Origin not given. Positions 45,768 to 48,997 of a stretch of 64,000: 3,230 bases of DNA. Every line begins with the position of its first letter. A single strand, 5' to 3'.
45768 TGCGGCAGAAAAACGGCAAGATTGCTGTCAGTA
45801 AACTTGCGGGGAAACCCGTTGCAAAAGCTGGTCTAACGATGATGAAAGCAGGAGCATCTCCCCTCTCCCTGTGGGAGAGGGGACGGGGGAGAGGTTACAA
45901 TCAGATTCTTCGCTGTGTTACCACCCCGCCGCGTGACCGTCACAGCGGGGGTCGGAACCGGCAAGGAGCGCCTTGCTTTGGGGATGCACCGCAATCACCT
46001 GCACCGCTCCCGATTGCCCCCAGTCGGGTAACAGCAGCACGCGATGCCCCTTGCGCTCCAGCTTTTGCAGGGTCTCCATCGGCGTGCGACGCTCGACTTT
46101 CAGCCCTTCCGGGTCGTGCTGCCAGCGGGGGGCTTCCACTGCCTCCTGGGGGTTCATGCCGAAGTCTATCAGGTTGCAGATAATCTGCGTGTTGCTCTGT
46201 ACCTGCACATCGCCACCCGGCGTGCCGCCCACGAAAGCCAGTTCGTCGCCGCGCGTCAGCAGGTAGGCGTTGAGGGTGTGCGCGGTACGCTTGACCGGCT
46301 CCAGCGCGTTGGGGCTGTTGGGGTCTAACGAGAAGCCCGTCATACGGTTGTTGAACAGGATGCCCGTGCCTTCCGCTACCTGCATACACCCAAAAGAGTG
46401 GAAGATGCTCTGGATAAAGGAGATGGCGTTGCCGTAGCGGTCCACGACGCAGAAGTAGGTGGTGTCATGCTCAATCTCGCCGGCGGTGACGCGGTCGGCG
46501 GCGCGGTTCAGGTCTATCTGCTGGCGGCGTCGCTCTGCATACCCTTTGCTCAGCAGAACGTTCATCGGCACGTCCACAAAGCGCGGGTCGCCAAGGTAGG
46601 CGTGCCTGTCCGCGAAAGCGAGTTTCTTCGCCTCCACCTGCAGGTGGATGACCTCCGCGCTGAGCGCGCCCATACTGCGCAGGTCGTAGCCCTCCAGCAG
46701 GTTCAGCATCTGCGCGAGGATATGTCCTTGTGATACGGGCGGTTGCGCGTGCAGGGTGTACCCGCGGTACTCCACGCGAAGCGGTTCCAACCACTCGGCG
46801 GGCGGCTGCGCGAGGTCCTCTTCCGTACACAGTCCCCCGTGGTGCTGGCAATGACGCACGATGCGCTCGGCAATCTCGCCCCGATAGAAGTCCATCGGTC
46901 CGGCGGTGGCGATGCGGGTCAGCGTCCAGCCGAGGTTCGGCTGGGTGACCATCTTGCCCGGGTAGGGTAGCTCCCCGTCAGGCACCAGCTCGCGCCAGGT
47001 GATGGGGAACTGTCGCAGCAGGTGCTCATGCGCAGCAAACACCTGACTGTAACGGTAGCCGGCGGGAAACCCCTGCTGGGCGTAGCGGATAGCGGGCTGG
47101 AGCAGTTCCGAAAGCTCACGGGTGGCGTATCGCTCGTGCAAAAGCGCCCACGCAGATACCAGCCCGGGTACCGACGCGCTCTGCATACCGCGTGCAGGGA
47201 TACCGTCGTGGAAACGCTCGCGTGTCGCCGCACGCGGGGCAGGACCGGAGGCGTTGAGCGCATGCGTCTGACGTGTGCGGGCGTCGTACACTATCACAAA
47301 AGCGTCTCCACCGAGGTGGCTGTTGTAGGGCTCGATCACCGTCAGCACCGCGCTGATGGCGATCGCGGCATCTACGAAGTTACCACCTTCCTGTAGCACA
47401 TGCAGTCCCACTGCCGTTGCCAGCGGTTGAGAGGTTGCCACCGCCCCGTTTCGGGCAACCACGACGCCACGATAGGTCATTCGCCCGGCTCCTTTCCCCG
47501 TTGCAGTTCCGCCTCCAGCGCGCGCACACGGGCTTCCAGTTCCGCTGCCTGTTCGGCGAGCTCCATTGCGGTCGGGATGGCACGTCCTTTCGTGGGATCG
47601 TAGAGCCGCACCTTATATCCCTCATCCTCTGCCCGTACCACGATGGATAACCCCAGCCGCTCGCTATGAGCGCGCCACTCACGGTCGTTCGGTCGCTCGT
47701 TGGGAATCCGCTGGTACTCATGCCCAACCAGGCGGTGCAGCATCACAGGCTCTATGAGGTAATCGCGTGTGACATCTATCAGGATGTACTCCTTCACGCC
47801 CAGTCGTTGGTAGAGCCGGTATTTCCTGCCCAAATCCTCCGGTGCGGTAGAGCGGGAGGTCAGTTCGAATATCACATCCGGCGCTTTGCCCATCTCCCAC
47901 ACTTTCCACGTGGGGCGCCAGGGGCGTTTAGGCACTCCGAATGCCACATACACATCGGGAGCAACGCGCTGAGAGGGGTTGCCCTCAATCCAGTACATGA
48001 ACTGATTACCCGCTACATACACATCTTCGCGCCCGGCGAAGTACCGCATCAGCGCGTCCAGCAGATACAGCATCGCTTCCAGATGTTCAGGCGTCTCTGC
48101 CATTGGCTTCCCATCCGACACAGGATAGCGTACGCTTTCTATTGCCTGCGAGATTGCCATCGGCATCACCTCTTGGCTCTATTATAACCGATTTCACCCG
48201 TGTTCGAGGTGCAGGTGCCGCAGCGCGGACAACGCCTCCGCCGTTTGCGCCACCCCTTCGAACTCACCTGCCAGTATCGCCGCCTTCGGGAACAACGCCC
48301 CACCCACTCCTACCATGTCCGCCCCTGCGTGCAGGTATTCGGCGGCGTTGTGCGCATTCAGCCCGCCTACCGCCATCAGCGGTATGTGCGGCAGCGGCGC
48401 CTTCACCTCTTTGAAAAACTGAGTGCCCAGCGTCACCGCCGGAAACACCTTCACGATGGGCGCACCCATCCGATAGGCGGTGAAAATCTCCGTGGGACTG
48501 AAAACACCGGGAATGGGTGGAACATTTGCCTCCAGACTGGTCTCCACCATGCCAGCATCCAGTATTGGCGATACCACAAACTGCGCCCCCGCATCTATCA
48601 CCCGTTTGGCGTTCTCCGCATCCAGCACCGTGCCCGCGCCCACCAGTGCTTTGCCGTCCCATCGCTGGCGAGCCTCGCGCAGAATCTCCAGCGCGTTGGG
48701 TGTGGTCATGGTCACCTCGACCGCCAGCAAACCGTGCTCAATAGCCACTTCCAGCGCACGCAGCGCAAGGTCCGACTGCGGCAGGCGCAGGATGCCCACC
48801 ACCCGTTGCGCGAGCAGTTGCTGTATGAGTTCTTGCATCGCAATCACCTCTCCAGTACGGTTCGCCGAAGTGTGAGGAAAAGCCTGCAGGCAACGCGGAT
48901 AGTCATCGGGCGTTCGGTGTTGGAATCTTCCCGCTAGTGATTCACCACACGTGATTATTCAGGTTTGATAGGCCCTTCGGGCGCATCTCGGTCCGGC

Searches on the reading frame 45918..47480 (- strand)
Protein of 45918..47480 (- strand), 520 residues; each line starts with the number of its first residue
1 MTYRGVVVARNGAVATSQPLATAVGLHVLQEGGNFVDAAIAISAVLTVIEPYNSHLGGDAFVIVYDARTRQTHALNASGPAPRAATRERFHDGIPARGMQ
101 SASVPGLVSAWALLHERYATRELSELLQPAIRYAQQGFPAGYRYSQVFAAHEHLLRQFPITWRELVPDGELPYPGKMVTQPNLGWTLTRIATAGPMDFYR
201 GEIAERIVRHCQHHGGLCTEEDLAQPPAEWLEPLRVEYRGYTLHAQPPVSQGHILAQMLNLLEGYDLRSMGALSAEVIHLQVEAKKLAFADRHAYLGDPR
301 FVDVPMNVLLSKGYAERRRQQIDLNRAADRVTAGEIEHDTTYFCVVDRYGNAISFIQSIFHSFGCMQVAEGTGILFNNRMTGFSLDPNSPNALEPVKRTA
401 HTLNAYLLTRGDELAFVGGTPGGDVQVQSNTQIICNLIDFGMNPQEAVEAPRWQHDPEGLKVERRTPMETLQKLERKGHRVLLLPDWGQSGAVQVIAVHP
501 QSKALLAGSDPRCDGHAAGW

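Call 56: search_protein_families(library=pfam, proteins=[window:45918-47480:-])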
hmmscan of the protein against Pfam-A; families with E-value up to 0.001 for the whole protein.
window:45918-47480:- (520 aa): 1 family
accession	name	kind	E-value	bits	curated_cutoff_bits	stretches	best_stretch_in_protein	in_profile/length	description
PF01019.26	G_glu_transpept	-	6.4e-150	500.8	27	1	27-515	2-512/512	Gamma-glutamyltranspeptidase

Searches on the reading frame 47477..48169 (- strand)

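Call 56: search_protein_families(library=pfam, proteins=[window:47477-48169:-])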
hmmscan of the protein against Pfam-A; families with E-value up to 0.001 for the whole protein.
window:47477-48169:- (230 aa): 1 family
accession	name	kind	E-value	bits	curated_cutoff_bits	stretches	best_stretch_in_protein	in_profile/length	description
PF05685.18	Uma2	-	1.6e-18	67.2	27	1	12-162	12-156/172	Putative restriction endonuclease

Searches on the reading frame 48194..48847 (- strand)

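Call 56: search_protein_families(library=pfam, proteins=[window:48194-48847:-])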
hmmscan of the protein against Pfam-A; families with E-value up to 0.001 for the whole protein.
window:48194-48847:- (217 aa): 3 families
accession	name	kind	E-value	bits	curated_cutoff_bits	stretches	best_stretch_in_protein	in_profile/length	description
PF01081.25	Aldolase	-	6.5e-39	133.8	27.8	1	10-200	4-194/196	KDPG and KHG aldolase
PF02581.23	TMP-TENI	-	7.5e-07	29.1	27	1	139-183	135-178/180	Thiamine monophosphate synthase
PF01180.27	DHO_dh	-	1.3e-05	25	27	0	146-186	231-274/291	Dihydroorotate dehydrogenase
